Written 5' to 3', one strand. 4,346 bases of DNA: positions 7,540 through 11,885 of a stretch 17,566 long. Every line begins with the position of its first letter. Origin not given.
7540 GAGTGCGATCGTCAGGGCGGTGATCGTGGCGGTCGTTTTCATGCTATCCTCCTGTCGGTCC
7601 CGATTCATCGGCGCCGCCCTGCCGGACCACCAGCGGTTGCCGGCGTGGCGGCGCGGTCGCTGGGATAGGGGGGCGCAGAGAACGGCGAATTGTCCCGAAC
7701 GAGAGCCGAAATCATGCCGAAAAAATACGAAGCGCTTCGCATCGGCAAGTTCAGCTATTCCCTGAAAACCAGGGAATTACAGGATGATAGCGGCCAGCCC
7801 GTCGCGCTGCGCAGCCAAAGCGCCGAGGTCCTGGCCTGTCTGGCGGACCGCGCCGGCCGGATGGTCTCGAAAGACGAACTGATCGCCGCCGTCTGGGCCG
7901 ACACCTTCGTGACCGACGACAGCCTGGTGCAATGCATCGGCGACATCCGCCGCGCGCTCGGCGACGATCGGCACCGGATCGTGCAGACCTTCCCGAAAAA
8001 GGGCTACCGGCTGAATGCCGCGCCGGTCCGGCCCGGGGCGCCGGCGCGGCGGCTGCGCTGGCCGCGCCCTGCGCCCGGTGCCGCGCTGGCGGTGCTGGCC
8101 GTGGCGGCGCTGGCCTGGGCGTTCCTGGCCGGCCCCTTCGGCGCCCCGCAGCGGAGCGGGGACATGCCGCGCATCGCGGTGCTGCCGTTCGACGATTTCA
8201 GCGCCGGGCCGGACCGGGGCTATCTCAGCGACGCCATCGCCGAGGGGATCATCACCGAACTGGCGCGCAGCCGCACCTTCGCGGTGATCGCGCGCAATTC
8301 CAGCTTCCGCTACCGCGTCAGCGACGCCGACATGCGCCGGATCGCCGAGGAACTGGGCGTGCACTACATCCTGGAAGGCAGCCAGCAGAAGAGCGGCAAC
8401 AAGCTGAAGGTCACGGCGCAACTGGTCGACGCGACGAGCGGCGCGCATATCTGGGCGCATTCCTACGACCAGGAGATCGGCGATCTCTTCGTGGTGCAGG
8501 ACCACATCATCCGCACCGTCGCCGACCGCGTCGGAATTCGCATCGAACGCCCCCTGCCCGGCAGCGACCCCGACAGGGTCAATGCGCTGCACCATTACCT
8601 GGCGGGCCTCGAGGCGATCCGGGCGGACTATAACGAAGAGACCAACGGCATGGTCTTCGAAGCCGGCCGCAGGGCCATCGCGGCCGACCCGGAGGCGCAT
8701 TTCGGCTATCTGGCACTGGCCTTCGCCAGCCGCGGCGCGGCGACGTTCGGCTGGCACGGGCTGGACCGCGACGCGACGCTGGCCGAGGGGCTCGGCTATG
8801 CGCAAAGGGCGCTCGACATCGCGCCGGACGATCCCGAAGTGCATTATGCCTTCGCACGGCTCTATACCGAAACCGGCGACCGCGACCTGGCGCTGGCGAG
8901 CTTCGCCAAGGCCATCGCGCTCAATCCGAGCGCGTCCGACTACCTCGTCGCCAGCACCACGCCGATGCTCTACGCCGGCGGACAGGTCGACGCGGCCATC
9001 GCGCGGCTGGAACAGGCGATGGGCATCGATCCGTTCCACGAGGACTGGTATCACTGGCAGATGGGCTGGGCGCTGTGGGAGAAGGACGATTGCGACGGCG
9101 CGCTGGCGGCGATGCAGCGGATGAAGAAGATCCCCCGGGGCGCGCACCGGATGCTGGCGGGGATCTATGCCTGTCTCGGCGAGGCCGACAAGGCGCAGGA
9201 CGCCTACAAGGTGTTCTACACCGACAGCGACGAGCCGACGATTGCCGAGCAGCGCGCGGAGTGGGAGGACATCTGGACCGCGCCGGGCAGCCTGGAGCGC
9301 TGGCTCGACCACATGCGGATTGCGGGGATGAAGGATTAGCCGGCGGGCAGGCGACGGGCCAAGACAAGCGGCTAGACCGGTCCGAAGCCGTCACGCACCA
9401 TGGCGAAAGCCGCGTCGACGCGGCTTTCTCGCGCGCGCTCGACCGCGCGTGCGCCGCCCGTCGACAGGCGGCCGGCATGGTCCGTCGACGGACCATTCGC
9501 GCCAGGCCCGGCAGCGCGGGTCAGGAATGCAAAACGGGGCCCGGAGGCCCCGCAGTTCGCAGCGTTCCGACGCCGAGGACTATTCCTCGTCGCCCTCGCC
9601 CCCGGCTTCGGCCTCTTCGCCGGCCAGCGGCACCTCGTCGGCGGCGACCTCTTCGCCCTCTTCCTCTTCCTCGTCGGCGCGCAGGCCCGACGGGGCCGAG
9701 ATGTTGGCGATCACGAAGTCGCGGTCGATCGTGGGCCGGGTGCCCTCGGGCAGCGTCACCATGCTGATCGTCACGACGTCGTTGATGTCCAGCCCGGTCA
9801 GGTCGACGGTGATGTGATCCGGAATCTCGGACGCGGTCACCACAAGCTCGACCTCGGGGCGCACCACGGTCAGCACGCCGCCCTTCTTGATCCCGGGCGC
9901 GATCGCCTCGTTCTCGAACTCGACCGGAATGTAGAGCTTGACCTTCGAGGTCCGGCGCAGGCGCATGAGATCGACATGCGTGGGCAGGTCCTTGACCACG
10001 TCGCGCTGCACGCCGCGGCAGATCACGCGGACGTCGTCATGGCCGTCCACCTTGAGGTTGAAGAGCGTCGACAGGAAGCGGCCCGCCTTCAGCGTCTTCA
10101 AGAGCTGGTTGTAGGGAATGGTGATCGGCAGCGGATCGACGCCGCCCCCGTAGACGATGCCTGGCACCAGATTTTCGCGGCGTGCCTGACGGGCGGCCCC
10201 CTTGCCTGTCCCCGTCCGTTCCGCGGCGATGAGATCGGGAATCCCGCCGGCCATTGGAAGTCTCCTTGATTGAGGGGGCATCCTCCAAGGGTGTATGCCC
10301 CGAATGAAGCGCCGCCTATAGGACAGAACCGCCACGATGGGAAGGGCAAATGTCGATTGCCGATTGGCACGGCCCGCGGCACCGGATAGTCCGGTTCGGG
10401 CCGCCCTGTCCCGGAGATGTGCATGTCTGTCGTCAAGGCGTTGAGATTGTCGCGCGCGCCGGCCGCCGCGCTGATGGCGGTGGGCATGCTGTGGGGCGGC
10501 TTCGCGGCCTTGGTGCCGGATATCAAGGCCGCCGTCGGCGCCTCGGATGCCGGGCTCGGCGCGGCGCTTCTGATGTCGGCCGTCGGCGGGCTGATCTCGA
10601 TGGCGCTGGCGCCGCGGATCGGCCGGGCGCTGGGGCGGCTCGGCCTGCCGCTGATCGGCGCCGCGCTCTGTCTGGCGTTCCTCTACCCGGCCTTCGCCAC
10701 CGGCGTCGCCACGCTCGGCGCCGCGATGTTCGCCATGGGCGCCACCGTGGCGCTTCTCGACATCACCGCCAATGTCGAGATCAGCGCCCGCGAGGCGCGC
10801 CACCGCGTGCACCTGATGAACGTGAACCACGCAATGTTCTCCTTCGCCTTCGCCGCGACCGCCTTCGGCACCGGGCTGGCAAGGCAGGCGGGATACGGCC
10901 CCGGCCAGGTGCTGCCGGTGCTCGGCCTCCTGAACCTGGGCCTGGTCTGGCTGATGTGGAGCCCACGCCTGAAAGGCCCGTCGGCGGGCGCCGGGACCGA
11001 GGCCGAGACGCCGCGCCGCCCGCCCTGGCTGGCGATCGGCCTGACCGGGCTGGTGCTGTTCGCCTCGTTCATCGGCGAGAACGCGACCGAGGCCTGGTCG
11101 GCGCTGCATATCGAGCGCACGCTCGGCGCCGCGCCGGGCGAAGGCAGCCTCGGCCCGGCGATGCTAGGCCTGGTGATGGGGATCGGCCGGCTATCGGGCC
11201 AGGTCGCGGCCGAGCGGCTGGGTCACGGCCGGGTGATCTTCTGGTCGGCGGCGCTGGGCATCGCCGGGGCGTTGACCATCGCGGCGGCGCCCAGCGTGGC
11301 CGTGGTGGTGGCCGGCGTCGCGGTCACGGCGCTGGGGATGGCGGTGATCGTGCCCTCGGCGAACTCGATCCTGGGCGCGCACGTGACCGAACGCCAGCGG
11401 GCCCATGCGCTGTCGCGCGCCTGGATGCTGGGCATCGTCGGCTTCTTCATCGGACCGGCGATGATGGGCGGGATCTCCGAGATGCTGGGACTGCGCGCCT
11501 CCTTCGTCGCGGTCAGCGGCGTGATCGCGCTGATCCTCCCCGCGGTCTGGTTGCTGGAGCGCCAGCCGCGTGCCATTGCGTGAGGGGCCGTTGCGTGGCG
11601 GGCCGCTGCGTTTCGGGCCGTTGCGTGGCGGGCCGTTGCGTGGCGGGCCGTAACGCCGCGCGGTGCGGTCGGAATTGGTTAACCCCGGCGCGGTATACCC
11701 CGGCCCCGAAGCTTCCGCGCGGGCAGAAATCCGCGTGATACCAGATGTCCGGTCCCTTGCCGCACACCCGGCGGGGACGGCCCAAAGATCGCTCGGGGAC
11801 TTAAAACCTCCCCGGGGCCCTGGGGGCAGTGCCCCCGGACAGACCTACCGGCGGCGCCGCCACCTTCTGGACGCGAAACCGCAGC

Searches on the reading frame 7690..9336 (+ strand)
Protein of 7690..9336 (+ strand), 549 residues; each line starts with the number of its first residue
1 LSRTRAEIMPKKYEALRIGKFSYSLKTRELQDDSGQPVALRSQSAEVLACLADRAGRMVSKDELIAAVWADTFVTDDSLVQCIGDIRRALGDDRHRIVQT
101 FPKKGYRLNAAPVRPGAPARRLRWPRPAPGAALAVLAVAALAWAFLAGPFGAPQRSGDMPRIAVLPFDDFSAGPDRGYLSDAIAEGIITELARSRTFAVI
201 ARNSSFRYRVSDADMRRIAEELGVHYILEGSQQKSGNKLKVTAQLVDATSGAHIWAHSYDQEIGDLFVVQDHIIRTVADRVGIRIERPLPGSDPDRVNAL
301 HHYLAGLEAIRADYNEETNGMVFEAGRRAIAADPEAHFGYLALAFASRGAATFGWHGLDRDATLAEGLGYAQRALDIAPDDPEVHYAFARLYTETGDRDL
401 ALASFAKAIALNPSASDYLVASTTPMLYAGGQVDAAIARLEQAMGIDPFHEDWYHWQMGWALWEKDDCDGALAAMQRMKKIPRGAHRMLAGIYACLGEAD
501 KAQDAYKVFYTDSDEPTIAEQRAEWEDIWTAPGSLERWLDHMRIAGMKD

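Call 36: search_protein_families(library=pfam, proteins=[window:7690-9336:+], max_evalue=0.001)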
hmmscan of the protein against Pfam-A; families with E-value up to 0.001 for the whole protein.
window:7690-9336:+ (549 aa): 12 families
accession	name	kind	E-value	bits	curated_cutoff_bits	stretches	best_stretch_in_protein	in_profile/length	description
PF00486.34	Trans_reg_C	-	1.3e-14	54.4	26.2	1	35-108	1-77/77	Transcriptional regulatory protein, C terminal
PF13414.12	TPR_11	-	1.4e-08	34.7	26.8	0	427-449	4-26/42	TPR repeat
PF14559.12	TPR_19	-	4.4e-08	33.8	25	1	366-418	9-61/68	Tetratricopeptide repeat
PF07719.23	TPR_2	-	5.4e-07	29.7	27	0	382-414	1-33/34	Tetratricopeptide repeat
PF13424.12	TPR_12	-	1.9e-06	28.4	30.1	0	365-411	20-74/77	Tetratricopeptide repeat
PF13428.12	TPR_14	-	3.4e-06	27.6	23.5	0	382-419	1-38/44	Tetratricopeptide repeat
PF13181.12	TPR_8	-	6.1e-06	26.4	25.7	0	383-414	2-33/34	Tetratricopeptide repeat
PF13431.12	TPR_17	-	8.7e-05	22.9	24.4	0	371-397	2-28/34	Tetratricopeptide repeat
PF13371.12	TPR_9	-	0.00017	22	35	0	365-418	12-65/73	Tetratricopeptide repeat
PF04052.18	TolB_N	-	0.00027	21.4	22.4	1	159-252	12-104/106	TolB amino-terminal domain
PF13174.12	TPR_6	-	0.00049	21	26.3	0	388-414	6-32/33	Tetratricopeptide repeat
PF13176.12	TPR_7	-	0.00056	20.2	27.9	0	387-412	4-29/36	Tetratricopeptide repeat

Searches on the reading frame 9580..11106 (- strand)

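Call 36: search_protein_families(library=pfam, proteins=[window:9580-11106:-], max_evalue=0.001)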
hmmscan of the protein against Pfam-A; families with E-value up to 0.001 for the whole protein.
window:9580-11106:- (508 aa): 2 families
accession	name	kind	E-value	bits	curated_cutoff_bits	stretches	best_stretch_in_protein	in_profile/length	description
PF01386.24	Ribosomal_L25p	-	1.6e-22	80.2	23.6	1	294-380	3-82/82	Ribosomal L25p family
PF14693.11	Ribosomal_TL5_C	-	5.1e-22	78.5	27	1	388-472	1-83/84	Ribosomal protein TL5, C-terminal domain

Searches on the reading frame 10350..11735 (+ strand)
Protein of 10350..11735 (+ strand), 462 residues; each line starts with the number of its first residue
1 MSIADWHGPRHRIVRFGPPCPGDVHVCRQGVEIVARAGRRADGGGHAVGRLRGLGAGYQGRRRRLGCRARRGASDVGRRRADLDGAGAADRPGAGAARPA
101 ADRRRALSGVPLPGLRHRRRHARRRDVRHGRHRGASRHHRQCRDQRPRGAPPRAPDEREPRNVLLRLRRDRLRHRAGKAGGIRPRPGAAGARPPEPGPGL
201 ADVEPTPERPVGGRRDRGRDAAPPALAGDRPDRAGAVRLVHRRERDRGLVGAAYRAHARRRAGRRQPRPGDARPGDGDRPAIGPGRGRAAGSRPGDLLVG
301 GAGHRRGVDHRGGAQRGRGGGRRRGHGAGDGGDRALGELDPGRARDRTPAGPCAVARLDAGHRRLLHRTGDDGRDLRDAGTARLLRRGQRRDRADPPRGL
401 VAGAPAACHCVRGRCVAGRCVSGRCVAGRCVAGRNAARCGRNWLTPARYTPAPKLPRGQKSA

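Call 19: search_protein_families(library=pfam, proteins=[window:10350-11735:+], max_evalue=0.001)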
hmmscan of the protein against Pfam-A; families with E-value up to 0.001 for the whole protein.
window:10350-11735:+ (462 aa): 0 families

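Call 36: search_protein_families(library=pfam, proteins=[window:10417-11580:+], max_evalue=0.001)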
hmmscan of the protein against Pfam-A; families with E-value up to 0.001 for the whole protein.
window:10417-11580:+ (388 aa): 1 family
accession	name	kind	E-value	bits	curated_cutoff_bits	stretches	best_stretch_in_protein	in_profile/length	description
PF07690.21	MFS_1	-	4.2e-18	65.8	33.4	1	212-385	3-178/347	Major Facilitator Superfamily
